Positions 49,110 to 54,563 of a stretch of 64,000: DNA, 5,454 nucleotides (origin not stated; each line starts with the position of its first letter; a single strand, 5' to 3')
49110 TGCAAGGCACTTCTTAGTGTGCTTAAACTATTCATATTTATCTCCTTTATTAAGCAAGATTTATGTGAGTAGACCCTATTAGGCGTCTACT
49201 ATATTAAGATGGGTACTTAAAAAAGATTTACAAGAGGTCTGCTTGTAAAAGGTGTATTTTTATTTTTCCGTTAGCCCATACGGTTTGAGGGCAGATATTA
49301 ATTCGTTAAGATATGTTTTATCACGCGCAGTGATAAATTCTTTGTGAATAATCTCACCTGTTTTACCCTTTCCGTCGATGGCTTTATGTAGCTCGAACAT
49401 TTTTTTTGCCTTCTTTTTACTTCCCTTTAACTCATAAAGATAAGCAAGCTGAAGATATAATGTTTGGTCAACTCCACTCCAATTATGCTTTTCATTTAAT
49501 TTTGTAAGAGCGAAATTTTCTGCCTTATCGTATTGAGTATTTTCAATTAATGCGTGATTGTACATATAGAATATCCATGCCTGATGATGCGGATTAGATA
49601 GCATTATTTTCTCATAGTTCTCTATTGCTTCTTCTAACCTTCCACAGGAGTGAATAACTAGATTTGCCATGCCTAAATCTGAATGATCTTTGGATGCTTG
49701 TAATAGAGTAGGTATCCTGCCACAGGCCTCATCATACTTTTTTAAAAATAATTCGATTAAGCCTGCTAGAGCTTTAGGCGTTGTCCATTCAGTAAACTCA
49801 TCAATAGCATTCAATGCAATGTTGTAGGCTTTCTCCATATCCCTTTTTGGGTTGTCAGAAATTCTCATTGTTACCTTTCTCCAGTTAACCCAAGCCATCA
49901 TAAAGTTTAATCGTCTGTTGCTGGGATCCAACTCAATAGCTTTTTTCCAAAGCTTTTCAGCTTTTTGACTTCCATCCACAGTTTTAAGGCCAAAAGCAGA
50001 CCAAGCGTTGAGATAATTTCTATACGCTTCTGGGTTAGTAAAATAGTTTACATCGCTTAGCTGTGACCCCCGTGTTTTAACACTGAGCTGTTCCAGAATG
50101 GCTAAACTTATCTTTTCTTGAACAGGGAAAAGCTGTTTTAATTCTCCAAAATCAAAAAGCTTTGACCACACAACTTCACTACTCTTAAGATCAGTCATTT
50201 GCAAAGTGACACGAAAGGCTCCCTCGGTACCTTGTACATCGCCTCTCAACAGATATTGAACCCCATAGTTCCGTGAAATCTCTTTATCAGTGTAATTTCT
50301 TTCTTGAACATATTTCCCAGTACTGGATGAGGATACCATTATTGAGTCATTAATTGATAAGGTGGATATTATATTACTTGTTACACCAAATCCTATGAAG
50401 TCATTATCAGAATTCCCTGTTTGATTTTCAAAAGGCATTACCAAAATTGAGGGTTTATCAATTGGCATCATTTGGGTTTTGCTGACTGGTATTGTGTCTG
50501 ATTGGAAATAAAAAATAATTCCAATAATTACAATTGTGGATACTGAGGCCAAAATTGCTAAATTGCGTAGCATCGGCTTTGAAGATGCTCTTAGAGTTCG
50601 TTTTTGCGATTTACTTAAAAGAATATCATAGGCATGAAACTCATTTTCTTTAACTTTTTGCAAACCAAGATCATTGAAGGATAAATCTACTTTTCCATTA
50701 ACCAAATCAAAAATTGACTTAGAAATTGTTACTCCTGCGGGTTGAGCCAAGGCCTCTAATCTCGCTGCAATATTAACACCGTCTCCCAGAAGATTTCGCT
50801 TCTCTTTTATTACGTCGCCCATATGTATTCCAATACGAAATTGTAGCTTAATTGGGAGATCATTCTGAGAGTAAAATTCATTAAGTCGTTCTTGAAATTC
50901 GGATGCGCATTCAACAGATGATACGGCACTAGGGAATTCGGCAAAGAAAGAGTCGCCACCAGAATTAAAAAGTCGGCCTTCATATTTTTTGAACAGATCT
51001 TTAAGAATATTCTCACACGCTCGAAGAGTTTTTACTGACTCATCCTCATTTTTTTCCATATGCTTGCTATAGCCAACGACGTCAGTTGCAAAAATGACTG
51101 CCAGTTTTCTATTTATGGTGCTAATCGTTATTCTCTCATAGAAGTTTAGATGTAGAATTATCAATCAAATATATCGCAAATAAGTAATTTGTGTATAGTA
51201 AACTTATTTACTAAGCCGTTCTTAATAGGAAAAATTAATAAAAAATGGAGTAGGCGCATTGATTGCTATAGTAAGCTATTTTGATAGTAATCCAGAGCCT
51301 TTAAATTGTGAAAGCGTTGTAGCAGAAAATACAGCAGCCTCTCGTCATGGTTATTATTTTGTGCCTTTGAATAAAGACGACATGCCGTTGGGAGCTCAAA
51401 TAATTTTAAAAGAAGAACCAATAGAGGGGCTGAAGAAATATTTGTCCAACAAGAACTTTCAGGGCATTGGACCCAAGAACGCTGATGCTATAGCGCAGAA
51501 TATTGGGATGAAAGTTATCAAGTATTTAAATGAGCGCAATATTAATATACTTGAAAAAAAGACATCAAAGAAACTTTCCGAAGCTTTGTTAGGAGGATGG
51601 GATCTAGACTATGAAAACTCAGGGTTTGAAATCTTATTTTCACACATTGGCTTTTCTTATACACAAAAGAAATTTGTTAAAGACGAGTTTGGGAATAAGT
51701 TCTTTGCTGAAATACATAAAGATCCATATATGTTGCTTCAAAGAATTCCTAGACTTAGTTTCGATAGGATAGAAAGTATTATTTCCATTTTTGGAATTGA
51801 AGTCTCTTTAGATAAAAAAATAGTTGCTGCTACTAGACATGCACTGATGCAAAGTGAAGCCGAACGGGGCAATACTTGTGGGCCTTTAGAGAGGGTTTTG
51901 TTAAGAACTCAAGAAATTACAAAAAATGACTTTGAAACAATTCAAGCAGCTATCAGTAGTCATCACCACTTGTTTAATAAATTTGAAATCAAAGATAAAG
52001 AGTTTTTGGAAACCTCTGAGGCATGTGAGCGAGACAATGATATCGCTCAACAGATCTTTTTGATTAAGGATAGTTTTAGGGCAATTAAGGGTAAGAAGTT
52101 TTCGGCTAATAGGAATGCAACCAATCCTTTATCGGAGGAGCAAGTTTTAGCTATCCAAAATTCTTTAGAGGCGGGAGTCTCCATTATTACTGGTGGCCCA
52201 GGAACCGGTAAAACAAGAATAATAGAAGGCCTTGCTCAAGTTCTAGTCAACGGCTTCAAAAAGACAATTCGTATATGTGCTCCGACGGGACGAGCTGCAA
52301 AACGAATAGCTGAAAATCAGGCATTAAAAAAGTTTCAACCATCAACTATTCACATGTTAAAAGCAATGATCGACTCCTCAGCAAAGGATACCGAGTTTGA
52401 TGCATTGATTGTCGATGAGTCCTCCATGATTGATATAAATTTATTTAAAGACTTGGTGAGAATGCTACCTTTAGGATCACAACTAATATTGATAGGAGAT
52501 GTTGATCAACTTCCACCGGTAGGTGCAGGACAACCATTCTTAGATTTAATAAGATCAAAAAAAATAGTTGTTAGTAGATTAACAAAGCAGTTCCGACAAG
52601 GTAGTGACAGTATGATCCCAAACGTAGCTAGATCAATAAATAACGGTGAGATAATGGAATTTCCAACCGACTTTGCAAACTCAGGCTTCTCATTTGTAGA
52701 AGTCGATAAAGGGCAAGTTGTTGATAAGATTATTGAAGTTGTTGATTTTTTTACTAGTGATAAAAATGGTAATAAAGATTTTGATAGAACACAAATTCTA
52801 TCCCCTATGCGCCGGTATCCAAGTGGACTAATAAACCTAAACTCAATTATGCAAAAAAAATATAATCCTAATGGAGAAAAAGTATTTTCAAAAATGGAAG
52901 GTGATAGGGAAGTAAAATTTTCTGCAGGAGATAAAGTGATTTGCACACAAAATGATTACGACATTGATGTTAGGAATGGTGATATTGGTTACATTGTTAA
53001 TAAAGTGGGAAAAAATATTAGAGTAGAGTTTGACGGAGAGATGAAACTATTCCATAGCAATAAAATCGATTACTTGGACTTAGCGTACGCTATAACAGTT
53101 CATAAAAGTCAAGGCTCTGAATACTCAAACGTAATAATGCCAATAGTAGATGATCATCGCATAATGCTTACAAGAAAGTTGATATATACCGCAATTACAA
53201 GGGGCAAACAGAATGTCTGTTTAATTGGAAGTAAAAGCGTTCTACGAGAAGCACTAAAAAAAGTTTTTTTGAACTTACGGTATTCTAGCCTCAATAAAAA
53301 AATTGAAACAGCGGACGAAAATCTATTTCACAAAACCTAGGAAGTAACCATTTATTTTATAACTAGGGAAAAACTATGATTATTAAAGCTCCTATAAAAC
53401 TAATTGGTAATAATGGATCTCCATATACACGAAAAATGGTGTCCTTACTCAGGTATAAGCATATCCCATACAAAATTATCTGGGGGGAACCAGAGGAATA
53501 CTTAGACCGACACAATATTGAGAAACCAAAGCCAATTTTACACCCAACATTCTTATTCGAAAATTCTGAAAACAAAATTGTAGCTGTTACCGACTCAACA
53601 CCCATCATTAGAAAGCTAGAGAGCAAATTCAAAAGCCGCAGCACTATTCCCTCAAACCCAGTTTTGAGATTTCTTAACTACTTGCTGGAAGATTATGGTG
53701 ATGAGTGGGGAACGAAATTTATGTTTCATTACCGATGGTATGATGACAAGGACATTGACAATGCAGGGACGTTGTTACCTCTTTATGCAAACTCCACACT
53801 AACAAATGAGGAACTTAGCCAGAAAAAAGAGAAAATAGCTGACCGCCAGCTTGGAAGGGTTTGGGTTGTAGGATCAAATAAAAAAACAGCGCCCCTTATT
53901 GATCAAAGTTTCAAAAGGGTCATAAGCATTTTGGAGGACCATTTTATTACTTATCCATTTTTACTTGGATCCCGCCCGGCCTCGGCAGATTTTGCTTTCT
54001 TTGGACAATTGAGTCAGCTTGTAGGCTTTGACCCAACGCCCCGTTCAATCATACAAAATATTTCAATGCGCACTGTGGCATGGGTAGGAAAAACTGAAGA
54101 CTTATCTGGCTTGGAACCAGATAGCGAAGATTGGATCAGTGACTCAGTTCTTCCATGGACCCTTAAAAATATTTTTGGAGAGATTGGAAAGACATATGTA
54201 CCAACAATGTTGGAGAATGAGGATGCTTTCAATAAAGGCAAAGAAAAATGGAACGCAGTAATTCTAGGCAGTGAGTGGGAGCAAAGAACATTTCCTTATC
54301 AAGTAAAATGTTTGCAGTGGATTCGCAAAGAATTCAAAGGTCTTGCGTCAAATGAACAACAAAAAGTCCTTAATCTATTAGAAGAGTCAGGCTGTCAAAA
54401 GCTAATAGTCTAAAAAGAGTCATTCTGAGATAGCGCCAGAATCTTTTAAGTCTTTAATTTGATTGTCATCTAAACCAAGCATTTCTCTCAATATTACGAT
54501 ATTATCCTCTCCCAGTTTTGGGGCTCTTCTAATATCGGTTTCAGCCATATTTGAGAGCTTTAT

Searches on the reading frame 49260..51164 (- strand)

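Call 65: search_protein_families(library=pfam, proteins=[window:49260-51164:-], max_evalue=0.00001)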
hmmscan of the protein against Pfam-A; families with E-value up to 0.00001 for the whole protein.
window:49260-51164:- (634 aa): 1 family
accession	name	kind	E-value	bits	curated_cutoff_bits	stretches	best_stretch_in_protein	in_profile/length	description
PF00211.25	Guanylate_cyc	-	3.7e-09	36.9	21.9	1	21-172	9-171/183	Adenylate and Guanylate cyclase catalytic domain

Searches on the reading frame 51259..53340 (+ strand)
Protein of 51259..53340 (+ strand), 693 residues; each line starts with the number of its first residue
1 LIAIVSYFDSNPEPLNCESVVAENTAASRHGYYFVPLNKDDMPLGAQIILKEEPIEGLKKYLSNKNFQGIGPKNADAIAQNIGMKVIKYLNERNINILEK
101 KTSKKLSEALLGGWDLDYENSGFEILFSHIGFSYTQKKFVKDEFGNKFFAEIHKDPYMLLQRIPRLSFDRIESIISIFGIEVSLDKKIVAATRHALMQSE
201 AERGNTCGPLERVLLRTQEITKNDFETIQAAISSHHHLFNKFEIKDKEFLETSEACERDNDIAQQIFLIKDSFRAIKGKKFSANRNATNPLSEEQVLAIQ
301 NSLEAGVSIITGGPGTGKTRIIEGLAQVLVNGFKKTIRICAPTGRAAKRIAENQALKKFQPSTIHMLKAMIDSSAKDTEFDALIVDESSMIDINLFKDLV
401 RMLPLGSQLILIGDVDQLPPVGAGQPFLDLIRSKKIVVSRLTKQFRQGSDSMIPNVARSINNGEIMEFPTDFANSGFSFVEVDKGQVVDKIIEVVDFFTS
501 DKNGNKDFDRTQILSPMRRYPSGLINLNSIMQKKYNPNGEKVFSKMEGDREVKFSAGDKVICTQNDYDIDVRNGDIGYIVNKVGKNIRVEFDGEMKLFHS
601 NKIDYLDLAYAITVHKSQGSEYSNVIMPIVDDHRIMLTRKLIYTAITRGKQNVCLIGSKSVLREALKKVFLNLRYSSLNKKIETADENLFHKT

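Call 65: search_protein_families(library=pfam, proteins=[window:51259-53340:+], max_evalue=0.00001)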
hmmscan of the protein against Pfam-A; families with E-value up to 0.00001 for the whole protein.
window:51259-53340:+ (693 aa): 8 families
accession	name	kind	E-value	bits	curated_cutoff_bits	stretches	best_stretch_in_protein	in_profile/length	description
PF13245.12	AAA_19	-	9.9e-32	110.4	25.1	1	296-422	2-133/134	AAA domain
PF13604.12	AAA_30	-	4.3e-31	108.6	27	1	291-466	2-174/191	AAA domain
PF13538.12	UvrD_C_2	-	8.1e-16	58.1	27.4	1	608-656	1-52/52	UvrD-like helicase C-terminal domain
PF18335.7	SH3_13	-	3.1e-13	49.7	41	1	527-591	1-65/65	ATP-dependent RecD-like DNA helicase SH3 domain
PF14490.11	HHH_RecD2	-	4.2e-13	49.5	27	1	127-207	12-92/92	ATP-dependent RecD2 DNA helicase HHH domain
PF13086.12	AAA_11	-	4.9e-12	46.6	27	1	291-361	2-84/257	AAA domain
PF01443.25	Viral_helicase1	-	6.2e-11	43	21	0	309-422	2-101/228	Viral superfamily 1 RNA helicase core domain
PF13401.12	AAA_22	-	2.7e-06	28.1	27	1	304-413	4-122/130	AAA domain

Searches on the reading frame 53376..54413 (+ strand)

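Call 3: search_protein_families(library=pfam, proteins=[window:53376-54413:+], max_evalue=0.01)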
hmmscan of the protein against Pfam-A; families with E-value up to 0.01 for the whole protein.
window:53376-54413:+ (345 aa): 3 families
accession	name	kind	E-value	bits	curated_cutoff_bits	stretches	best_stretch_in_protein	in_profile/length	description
PF13417.12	GST_N_3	-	7.1e-08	33.1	22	1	9-87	1-73/75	Glutathione S-transferase, N-terminal domain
PF13410.11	GST_C_2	-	0.00017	22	24.9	1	176-215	8-47/69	Glutathione S-transferase, C-terminal domain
PF13409.12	GST_N_2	-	0.0002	22.4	25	1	15-83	2-69/70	Glutathione S-transferase, N-terminal domain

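Call 4: search_protein_families(library=ncbifam, proteins=[window:53376-54413:+], max_evalue=0.01)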
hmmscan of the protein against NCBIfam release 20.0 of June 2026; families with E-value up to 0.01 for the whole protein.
window:53376-54413:+ (345 aa): 1 family
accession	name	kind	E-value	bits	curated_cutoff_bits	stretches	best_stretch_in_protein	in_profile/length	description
NF049950.1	IsopEpoxGlthnTfaseIsoI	equivalog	4.2e-05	23.2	300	1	15-215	17-206/238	iIsoprene-epoxide--glutathione S-transferase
